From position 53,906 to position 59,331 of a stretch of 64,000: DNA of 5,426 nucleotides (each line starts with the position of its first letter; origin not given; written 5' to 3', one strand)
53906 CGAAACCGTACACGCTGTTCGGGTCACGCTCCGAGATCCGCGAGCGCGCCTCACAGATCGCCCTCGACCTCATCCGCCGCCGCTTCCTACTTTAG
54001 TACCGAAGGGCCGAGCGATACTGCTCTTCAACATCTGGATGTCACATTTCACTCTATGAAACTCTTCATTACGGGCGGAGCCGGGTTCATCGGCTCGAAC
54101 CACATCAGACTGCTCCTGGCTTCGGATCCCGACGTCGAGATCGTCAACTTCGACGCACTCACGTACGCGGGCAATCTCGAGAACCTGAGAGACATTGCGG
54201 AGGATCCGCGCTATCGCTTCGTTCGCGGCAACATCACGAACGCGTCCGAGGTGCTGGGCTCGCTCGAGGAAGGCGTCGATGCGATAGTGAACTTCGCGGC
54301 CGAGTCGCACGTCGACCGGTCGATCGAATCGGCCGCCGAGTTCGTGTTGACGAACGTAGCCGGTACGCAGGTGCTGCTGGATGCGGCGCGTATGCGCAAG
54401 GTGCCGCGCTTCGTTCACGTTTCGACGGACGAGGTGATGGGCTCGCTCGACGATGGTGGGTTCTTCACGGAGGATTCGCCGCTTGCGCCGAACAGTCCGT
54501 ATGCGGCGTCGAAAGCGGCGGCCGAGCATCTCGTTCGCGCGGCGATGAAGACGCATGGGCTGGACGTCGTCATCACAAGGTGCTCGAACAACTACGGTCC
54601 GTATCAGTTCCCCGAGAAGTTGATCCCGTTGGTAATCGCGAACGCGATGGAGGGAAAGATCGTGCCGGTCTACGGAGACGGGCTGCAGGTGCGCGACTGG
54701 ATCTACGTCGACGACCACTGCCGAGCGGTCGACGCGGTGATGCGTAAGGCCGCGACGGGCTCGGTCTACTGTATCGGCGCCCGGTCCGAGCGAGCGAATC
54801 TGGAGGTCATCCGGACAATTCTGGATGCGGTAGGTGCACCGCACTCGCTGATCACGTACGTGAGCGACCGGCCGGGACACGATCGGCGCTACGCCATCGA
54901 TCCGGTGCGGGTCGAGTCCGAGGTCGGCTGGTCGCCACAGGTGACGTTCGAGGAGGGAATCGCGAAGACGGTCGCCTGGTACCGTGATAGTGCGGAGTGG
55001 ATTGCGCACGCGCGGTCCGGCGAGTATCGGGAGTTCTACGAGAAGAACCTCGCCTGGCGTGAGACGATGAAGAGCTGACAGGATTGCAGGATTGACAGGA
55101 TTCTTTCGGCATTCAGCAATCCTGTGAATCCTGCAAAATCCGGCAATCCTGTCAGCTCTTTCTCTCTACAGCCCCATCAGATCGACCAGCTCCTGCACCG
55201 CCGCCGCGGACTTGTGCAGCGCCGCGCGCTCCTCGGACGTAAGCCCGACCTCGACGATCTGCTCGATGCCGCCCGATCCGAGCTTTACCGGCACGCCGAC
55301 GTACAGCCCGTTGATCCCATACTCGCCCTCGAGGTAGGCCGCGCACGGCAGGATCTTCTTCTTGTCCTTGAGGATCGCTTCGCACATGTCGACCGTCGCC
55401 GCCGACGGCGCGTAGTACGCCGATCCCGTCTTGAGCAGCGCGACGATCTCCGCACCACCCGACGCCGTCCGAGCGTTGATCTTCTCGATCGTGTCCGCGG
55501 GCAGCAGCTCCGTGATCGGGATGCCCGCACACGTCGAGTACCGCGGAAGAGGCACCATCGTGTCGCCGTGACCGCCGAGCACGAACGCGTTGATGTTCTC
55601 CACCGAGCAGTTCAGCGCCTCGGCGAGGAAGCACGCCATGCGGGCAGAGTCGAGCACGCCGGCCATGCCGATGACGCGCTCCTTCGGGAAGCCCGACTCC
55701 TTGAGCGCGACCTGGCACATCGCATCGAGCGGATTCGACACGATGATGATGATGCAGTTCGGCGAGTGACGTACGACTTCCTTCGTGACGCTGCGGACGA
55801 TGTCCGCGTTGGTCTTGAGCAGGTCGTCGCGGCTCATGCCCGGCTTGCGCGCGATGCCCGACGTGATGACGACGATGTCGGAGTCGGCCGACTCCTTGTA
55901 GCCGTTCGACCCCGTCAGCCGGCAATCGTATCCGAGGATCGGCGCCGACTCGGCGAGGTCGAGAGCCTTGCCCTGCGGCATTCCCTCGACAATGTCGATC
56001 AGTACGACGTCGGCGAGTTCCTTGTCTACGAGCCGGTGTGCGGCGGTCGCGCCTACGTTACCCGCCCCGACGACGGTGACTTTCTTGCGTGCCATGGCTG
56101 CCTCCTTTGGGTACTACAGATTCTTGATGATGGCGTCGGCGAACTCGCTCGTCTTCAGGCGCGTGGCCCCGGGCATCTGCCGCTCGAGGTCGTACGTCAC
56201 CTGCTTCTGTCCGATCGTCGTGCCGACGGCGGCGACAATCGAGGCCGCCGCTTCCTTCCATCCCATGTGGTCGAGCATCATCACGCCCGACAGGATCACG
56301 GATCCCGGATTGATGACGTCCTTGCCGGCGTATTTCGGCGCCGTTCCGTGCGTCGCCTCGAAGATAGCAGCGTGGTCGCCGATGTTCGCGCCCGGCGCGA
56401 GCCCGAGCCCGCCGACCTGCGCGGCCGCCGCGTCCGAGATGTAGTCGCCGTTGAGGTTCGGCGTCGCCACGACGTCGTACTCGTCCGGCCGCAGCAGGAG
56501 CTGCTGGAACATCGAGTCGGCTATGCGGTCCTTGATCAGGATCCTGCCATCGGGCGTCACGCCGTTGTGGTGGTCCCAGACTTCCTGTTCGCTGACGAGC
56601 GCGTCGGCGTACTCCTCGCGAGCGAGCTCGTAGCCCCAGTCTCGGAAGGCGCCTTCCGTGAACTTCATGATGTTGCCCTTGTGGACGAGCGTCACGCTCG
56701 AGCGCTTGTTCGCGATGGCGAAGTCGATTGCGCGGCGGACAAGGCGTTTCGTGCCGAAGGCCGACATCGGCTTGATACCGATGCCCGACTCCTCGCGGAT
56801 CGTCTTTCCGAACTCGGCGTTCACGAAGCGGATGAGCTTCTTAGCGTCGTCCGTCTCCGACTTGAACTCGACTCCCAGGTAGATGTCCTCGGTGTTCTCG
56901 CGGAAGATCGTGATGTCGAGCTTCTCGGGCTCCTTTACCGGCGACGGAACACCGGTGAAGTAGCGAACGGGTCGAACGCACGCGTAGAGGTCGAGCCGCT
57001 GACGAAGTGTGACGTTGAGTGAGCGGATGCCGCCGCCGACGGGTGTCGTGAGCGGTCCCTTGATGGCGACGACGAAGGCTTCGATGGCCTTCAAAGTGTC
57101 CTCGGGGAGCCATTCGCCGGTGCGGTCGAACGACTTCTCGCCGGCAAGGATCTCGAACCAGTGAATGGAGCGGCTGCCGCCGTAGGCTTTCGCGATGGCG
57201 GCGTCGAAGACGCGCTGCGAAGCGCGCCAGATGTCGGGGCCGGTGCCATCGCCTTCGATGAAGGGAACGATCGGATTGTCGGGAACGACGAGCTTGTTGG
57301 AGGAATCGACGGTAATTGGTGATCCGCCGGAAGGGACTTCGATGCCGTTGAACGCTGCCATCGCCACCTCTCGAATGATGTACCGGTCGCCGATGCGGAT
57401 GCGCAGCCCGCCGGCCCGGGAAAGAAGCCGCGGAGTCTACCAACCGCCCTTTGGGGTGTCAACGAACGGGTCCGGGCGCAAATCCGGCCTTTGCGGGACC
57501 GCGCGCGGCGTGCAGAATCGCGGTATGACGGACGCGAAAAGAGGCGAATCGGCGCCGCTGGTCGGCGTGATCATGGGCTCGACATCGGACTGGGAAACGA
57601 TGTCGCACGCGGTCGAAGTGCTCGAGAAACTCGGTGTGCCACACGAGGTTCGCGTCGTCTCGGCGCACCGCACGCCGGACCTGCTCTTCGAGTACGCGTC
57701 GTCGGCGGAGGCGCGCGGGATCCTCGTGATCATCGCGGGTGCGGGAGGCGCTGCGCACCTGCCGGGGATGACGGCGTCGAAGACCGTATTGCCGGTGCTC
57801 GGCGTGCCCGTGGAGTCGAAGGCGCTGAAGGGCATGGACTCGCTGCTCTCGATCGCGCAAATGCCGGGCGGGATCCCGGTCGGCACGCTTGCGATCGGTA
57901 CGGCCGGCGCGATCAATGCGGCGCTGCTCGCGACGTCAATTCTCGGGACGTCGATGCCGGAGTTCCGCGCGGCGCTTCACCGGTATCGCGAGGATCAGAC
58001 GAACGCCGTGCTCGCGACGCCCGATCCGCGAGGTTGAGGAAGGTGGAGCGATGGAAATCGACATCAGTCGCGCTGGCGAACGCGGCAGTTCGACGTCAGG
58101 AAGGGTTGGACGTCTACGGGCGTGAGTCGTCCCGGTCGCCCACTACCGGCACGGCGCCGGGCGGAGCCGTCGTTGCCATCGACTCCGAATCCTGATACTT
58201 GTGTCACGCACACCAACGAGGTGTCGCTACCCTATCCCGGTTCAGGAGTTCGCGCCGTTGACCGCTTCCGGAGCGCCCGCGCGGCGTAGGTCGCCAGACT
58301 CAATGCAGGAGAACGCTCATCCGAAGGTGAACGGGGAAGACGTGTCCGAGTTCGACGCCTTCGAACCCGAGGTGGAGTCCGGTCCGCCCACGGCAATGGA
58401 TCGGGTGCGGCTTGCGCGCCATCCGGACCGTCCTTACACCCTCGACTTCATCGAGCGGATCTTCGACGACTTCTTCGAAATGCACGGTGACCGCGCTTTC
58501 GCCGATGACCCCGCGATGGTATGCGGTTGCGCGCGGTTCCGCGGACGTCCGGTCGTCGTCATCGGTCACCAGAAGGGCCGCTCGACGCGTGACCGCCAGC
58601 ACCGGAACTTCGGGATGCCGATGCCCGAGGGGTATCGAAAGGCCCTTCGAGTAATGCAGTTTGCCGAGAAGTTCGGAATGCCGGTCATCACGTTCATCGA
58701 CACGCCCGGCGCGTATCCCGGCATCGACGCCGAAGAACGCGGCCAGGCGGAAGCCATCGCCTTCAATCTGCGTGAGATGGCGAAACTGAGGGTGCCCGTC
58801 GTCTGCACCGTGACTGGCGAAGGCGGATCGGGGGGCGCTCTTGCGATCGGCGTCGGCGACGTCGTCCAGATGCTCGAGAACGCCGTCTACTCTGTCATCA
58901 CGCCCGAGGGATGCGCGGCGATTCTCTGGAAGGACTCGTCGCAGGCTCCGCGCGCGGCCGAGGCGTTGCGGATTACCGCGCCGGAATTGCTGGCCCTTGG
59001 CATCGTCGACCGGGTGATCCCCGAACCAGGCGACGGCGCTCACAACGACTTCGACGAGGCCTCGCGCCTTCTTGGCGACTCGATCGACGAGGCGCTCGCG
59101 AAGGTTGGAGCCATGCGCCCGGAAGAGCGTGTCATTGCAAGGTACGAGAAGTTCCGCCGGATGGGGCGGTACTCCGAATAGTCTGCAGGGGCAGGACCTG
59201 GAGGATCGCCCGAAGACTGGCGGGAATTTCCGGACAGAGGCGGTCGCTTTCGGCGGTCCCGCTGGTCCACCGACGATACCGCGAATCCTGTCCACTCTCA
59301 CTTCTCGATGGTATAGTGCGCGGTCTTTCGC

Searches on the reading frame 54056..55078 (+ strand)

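Call 9: search_protein_families(library=pfam, proteins=[window:54056-55078:+], max_evalue=0.001)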
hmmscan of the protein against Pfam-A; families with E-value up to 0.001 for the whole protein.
window:54056-55078:+ (340 aa): 7 families
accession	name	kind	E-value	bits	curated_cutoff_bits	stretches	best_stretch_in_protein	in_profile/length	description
PF16363.11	GDP_Man_Dehyd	-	1.1e-79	268.8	27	1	4-305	1-332/332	GDP-mannose 4,6 dehydratase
PF01370.27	Epimerase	-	2e-67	227.6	20.9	1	4-241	2-240/240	NAD dependent epimerase/dehydratase family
PF01073.25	3Beta_HSD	-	9.9e-22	77.7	22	1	5-220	2-220/280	3-beta hydroxysteroid dehydrogenase/isomerase family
PF07993.18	NAD_binding_4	-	2.9e-18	66.4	20.1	1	5-178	1-206/258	Male sterility protein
PF04321.23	RmlD_sub_bind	-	1.9e-17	63.7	27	1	1-267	1-239/287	RmlD substrate binding domain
PF02719.21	Polysacc_synt_2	-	3.2e-15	56.5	20.2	1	4-242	2-230/293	Polysaccharide biosynthesis protein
PF13460.12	NAD_binding_10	-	6.1e-10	39.7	27.2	1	7-175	1-142/184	NAD(P)H-binding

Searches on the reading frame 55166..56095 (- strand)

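Call 9: search_protein_families(library=pfam, proteins=[window:55166-56095:-], max_evalue=0.001)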
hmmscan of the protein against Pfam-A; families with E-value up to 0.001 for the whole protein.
window:55166-56095:- (309 aa): 2 families
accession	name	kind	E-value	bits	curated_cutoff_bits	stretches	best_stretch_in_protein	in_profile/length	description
PF00056.29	Ldh_1_N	-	8.8e-44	149.4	27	1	5-143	2-141/141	lactate/malate dehydrogenase, NAD binding domain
PF02866.23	Ldh_1_C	-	2.8e-28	99.5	22.6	1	148-301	3-164/174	lactate/malate dehydrogenase, alpha/beta C-terminal domain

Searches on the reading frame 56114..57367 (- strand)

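Call 9: search_protein_families(library=pfam, proteins=[window:56114-57367:-], max_evalue=0.001)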
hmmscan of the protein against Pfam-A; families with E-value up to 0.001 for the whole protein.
window:56114-57367:- (417 aa): 1 family
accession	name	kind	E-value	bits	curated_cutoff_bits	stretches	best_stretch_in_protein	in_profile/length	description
PF00180.25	Iso_dh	-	4.1e-95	319.4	27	1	34-413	2-348/348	Isocitrate/isopropylmalate dehydrogenase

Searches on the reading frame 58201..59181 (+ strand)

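Call 11: search_protein_families(library=pfam, proteins=[window:58201-59181:+], max_evalue=0.001)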
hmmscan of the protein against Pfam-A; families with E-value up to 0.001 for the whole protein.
window:58201-59181:+ (326 aa): 2 families
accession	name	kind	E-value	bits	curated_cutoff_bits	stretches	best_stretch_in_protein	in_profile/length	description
PF03255.19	ACCA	-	3.4e-126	421.1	23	1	64-322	52-310/310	Acetyl co-enzyme A carboxylase carboxyltransferase-like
PF01039.27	Carboxyl_trans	-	5.1e-23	81.9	22.3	1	56-252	232-426/493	Carboxyl transferase domain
